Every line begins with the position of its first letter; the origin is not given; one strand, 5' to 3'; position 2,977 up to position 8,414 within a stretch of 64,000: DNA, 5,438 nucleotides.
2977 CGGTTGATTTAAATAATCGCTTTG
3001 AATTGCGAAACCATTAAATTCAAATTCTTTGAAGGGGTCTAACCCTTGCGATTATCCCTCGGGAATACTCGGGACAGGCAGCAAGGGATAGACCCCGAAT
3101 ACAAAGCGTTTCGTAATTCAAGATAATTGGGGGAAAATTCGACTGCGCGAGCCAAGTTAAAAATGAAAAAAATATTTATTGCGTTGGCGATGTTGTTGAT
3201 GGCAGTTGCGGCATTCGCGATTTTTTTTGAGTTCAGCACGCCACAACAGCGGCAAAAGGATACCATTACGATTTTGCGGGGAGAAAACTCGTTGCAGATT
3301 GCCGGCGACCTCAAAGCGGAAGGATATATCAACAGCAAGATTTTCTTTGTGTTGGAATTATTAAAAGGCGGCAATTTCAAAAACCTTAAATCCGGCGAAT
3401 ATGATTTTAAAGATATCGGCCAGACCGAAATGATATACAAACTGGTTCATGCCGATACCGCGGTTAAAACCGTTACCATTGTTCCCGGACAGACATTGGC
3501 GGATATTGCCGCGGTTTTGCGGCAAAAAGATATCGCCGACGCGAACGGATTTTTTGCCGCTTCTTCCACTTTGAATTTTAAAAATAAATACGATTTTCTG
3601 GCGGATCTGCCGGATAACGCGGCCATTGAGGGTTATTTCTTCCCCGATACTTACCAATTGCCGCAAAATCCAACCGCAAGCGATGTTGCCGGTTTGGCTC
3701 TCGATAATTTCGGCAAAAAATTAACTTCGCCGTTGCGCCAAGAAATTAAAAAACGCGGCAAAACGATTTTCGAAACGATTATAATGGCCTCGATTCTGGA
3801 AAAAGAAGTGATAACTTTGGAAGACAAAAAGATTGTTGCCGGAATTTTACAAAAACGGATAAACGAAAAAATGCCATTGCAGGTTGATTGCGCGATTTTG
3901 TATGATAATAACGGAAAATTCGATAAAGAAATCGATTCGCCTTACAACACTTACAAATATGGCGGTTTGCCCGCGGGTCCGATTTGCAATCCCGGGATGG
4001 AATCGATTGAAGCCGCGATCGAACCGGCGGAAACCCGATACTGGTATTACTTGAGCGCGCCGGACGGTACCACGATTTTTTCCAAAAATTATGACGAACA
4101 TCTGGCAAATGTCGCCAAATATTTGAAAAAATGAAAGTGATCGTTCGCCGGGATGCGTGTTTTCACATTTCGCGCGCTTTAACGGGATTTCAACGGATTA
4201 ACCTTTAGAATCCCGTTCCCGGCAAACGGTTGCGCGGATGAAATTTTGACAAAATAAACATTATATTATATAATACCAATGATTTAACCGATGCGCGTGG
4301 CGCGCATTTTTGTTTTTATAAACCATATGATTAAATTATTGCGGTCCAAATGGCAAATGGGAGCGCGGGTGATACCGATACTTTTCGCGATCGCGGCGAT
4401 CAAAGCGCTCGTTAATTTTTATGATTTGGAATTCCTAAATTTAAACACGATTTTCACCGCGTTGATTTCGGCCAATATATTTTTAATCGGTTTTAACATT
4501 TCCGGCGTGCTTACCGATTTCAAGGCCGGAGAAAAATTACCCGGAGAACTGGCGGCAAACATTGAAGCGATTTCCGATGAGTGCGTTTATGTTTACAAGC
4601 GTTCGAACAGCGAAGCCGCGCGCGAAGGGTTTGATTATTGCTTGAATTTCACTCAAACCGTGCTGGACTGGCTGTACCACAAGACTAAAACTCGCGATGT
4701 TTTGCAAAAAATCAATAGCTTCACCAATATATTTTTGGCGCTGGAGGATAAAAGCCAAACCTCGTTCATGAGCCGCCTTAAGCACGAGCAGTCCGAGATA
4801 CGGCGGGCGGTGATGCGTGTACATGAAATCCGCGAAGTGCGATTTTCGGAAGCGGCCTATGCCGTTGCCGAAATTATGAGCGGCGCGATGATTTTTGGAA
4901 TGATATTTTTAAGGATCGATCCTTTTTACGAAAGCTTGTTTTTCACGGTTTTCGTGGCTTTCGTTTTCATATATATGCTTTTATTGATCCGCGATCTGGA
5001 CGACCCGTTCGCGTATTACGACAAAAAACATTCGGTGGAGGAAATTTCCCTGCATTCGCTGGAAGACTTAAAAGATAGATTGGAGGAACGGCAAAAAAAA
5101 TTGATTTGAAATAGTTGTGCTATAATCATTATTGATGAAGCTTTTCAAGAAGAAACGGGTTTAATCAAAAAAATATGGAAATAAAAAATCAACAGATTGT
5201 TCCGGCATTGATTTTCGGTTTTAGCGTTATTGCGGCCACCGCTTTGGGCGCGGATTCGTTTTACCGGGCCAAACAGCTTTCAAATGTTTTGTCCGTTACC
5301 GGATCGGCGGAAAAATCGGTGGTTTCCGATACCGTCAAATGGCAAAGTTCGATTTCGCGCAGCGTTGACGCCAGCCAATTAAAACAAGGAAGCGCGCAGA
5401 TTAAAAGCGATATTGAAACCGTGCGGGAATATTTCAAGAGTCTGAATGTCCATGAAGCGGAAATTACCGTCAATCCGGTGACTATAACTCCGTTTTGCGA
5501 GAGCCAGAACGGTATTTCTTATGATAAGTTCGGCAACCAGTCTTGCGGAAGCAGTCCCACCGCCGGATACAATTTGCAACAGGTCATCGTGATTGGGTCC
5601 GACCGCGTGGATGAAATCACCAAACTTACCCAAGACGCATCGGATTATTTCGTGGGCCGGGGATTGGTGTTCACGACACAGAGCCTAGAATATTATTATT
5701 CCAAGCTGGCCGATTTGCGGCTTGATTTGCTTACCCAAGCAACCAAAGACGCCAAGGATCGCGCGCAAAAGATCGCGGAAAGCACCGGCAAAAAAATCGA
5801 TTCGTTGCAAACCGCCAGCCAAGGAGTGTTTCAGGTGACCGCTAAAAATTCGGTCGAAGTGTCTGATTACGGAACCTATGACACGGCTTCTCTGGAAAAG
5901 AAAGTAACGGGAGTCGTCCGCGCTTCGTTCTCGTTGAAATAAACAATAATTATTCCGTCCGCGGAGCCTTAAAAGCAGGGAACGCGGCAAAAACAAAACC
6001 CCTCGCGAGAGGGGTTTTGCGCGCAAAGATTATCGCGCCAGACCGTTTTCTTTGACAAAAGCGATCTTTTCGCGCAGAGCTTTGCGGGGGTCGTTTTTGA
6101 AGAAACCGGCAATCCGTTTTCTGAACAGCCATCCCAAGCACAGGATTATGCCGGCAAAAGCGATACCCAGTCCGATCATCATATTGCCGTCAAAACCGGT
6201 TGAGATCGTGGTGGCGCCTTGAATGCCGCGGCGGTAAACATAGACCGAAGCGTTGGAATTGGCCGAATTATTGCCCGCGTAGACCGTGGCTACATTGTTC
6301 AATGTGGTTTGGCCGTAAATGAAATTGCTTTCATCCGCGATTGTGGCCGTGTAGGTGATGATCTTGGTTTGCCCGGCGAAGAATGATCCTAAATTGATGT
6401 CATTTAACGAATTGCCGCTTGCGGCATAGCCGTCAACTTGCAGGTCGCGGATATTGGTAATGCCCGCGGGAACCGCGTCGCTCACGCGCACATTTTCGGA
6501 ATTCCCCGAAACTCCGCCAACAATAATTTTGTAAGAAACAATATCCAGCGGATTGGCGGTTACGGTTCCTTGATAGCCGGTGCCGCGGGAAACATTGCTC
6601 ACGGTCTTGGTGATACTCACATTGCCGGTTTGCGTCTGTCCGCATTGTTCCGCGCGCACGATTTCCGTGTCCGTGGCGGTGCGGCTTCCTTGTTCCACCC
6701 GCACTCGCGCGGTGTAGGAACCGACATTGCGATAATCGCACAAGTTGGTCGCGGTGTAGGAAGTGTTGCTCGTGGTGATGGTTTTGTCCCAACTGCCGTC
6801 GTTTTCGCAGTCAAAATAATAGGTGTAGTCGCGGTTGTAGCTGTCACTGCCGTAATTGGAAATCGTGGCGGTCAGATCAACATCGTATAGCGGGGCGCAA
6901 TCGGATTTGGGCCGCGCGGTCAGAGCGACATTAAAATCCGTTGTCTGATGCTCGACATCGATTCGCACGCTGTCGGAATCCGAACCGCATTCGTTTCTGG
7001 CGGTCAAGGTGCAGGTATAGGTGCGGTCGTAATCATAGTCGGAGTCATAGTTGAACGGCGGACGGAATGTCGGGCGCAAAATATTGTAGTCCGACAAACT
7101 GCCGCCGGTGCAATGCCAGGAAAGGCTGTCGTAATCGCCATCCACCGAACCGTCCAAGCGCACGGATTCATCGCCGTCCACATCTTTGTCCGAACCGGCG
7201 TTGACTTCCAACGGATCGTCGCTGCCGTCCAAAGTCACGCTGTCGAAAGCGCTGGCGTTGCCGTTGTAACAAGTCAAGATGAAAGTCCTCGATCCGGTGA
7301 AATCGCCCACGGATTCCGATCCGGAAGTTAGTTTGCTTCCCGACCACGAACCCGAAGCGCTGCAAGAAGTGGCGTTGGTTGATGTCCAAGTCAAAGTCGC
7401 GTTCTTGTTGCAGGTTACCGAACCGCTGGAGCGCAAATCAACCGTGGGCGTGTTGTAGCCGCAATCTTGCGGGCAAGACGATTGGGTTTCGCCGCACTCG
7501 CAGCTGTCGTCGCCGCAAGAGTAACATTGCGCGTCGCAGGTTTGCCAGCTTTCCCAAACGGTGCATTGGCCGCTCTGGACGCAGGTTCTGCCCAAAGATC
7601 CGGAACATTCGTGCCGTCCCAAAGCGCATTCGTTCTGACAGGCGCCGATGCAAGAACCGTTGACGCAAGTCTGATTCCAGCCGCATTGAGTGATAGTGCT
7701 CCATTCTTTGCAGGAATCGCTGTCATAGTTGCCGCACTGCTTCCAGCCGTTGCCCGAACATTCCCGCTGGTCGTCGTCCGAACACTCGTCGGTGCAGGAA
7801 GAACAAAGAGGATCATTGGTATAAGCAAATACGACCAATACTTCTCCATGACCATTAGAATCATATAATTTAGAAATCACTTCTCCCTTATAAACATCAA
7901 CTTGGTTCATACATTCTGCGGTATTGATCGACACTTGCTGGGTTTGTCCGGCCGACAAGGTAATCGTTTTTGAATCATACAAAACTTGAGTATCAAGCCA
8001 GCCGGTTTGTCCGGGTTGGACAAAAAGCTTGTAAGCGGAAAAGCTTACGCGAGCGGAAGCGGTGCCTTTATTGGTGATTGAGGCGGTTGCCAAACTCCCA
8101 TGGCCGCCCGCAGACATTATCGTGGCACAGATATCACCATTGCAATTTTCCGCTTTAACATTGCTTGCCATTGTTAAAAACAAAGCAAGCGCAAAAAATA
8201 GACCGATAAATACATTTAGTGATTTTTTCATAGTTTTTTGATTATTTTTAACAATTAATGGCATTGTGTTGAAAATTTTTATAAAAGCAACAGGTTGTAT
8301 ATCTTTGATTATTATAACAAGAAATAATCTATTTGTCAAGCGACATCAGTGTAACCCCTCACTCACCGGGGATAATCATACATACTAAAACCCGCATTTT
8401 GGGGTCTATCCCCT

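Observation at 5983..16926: Three surface-protein paralogs share zero-divergence cassettes (1,542-bp perfect inverted repeat; 833-bp block in all three): possible head/tail shuffling locus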

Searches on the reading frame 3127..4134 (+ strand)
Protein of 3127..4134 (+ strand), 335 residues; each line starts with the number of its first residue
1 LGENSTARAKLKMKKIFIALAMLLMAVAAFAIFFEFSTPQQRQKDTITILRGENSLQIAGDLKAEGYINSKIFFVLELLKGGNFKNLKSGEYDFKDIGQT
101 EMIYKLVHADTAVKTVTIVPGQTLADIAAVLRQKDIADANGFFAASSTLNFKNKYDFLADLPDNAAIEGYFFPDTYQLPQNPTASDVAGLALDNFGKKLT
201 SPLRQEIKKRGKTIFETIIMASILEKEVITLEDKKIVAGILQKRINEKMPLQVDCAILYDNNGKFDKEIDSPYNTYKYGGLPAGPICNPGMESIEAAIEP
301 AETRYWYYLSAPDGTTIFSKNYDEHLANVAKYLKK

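Call 11: search_protein_families(library=pfam, proteins=[window:3127-4134:+], max_evalue=0.001)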
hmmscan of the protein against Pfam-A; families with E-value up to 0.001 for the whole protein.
window:3127-4134:+ (335 aa): 1 family
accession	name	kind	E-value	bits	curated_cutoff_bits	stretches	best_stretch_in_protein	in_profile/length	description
PF02618.21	YceG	-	1.3e-66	225.4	32.4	1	47-331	1-275/275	YceG-like family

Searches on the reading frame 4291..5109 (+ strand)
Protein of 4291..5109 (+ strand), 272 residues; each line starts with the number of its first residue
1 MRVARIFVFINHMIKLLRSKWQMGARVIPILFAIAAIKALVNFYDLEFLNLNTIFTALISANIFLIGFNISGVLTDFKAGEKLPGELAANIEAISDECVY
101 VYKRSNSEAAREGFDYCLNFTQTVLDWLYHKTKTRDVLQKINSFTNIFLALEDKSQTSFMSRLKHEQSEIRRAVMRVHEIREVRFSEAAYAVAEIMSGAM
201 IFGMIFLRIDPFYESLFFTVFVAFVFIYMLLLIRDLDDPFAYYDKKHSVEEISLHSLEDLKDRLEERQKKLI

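Call 11: search_protein_families(library=pfam, proteins=[window:4291-5109:+], max_evalue=0.001)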
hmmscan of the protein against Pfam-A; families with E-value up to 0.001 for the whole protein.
window:4291-5109:+ (272 aa): 1 family
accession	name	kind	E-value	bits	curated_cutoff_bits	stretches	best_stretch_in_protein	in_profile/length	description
PF14023.12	Bestrophin-like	-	5.1e-05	23.4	32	1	64-240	43-221/232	Bestrophin-like domain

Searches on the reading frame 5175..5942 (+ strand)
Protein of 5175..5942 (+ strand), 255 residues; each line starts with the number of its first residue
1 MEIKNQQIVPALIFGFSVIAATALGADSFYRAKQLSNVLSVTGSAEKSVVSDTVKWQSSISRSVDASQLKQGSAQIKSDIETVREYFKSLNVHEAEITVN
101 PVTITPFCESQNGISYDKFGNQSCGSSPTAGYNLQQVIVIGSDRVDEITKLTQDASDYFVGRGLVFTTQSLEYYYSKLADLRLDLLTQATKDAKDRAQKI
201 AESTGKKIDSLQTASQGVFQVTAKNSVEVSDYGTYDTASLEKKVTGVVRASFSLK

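Call 11: search_protein_families(library=pfam, proteins=[window:5175-5942:+], max_evalue=0.001)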
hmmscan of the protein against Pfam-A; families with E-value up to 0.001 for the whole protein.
window:5175-5942:+ (255 aa): 1 family
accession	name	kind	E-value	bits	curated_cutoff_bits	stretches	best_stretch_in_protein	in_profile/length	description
PF04402.19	SIMPL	-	7.6e-17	62.7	25.2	1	39-217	1-161/205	Protein of unknown function (DUF541)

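Call 17: find_encoding_contigs(protein=window:5175-5942:+, flank=10000, max_places=10)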
Protein window:5175-5942:+ (255 aa): 14 contigs read that carry it; 10 places shown.
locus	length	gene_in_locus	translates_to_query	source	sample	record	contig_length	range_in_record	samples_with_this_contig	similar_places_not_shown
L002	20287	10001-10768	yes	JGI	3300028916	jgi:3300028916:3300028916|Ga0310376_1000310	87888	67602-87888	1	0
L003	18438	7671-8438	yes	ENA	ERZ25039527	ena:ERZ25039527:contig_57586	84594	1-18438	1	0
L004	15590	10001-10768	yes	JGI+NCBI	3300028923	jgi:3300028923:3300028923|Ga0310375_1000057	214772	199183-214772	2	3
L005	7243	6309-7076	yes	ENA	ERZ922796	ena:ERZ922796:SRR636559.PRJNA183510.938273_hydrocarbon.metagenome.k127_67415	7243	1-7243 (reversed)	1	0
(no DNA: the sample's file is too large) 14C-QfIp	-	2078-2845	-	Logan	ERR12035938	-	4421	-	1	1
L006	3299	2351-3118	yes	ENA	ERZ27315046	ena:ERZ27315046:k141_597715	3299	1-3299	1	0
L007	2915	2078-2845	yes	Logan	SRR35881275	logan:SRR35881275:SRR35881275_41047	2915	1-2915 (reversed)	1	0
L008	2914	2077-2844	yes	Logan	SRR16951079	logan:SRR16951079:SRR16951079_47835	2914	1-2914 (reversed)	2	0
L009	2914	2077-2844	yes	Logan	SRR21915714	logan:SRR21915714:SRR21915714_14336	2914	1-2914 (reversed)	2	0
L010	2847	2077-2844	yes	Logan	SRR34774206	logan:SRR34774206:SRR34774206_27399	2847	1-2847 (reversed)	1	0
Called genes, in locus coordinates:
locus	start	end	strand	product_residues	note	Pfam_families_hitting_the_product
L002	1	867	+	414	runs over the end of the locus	PF01041:DegT_DnrJ_EryC1, PF00155:Aminotran_1_2 (weak), PF01041:DegT_DnrJ_EryC1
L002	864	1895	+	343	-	PF02388:FemAB, PF13480:Acetyltransf_6, PF02388:FemAB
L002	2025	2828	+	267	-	PF08478:POTRA_1 (weak)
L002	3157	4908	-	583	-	PF13231:PMT_2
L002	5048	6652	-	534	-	PF13231:PMT_2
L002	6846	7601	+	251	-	PF12705:PDDEXK_1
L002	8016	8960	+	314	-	PF02618:YceG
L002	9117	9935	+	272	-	-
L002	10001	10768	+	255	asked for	PF04402:SIMPL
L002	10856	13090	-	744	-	-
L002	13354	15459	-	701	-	-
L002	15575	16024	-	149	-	PF01797:Y1_Tnp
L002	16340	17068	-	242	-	PF04203:Sortase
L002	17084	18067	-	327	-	PF00188:CAP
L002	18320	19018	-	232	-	-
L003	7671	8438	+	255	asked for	PF04402:SIMPL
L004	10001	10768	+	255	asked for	PF04402:SIMPL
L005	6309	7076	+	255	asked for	PF04402:SIMPL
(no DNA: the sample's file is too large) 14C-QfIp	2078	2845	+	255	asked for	PF04402:SIMPL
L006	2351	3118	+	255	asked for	PF04402:SIMPL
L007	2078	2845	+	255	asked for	PF04402:SIMPL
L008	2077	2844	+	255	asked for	PF04402:SIMPL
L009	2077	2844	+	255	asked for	PF04402:SIMPL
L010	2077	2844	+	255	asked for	PF04402:SIMPL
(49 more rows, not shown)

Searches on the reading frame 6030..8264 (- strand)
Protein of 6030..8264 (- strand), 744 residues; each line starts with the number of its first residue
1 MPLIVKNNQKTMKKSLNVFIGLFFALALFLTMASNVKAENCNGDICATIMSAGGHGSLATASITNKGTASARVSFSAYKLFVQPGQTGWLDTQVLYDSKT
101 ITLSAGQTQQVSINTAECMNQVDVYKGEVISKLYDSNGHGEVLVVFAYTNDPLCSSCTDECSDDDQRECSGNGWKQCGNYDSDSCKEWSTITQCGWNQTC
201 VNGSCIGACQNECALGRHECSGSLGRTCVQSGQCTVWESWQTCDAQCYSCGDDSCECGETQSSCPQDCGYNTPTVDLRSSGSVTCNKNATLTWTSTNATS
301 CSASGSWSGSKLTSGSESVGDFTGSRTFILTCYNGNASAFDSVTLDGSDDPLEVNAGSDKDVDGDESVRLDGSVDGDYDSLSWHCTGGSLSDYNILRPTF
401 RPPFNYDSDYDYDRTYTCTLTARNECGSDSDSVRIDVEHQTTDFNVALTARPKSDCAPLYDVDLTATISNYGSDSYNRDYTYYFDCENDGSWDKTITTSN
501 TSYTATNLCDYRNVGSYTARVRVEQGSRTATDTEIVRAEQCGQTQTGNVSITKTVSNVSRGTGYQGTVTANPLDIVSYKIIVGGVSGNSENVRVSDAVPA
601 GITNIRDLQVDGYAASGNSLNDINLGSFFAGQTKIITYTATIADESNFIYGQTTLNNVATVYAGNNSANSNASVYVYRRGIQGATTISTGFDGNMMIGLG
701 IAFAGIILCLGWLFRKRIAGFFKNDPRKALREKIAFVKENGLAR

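Call 6: search_protein_families(library=pfam, proteins=[window:6030-8231:-], max_evalue=0.01)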
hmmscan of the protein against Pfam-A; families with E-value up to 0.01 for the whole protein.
window:6030-8231:- (733 aa): 0 families

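Call 16: find_encoding_contigs(protein=window:6030-8231:-, flank=10000, max_places=10)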
Protein window:6030-8231:- (733 aa): no gene with exactly this product is on record in the collection.

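Call 30: find_related_loci(query=window:6030-8231:-, collection=metagenome_contigs, flank=10000)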
Query window:6030-8231:- (733 aa) in metagenome_contigs; peptide patterns used: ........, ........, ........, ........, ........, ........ (x = any residue, [..] = any of these).
98 stretches matched a pattern; 37 encode a relative of the query (tblastn E <= 1e-3); 36 distinct loci.
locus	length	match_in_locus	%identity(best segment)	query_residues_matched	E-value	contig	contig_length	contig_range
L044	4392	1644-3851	72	1-728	0e+0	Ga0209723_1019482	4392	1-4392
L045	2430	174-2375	70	1-728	0e+0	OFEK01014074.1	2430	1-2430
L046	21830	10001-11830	65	138-733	0e+0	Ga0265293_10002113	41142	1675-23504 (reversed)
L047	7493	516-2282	67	145-728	0e+0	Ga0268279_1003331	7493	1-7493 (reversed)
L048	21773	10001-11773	68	144-728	0e+0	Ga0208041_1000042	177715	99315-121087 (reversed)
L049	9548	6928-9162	56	1-728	0e+0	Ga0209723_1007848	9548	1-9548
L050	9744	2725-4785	56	2-728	0e+0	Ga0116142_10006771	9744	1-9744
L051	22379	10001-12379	50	1-732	0e+0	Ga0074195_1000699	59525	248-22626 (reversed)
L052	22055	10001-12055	56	3-728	0e+0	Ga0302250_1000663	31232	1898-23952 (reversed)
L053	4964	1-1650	68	187-731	0e+0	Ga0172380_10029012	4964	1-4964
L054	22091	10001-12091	58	39-728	0e+0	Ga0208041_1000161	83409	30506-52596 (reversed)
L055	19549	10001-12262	50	1-731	0e+0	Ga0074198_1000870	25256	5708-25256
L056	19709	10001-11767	67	145-728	0e+0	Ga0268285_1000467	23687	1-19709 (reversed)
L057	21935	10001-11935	53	38-711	0e+0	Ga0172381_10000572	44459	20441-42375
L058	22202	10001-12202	56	141-732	0e+0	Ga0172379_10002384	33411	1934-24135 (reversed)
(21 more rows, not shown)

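Call 37: find_encoding_contigs(protein=window:6030-8264:-, flank=10000, max_places=10)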
Protein window:6030-8264:- (744 aa): 3 contigs read that carry it; 2 places shown.
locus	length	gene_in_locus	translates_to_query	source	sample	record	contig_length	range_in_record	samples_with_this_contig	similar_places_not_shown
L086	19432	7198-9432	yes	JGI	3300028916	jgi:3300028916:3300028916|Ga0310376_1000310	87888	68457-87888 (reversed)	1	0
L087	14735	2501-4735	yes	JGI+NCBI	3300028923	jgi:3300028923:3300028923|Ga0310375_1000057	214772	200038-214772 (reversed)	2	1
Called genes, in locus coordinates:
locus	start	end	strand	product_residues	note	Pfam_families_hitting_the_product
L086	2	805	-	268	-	?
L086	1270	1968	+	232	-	-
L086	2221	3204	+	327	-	PF00188:CAP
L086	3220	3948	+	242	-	PF04203:Sortase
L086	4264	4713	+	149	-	PF01797:Y1_Tnp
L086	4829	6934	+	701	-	-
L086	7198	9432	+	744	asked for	-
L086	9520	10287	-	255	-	PF04402:SIMPL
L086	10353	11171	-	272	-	-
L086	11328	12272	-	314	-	PF02618:YceG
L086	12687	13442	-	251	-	PF12705:PDDEXK_1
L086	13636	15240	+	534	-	PF13231:PMT_2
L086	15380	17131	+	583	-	PF13231:PMT_2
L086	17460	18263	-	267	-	PF08478:POTRA_1 (weak)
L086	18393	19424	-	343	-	PF02388:FemAB, PF13480:Acetyltransf_6, PF02388:FemAB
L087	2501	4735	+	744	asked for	-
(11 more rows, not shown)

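Call 43: search_protein_families(library=ncbifam, proteins=[window:6030-8231:-], max_evalue=0.01)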
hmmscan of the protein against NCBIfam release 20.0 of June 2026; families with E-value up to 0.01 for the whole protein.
window:6030-8231:- (733 aa): 0 families
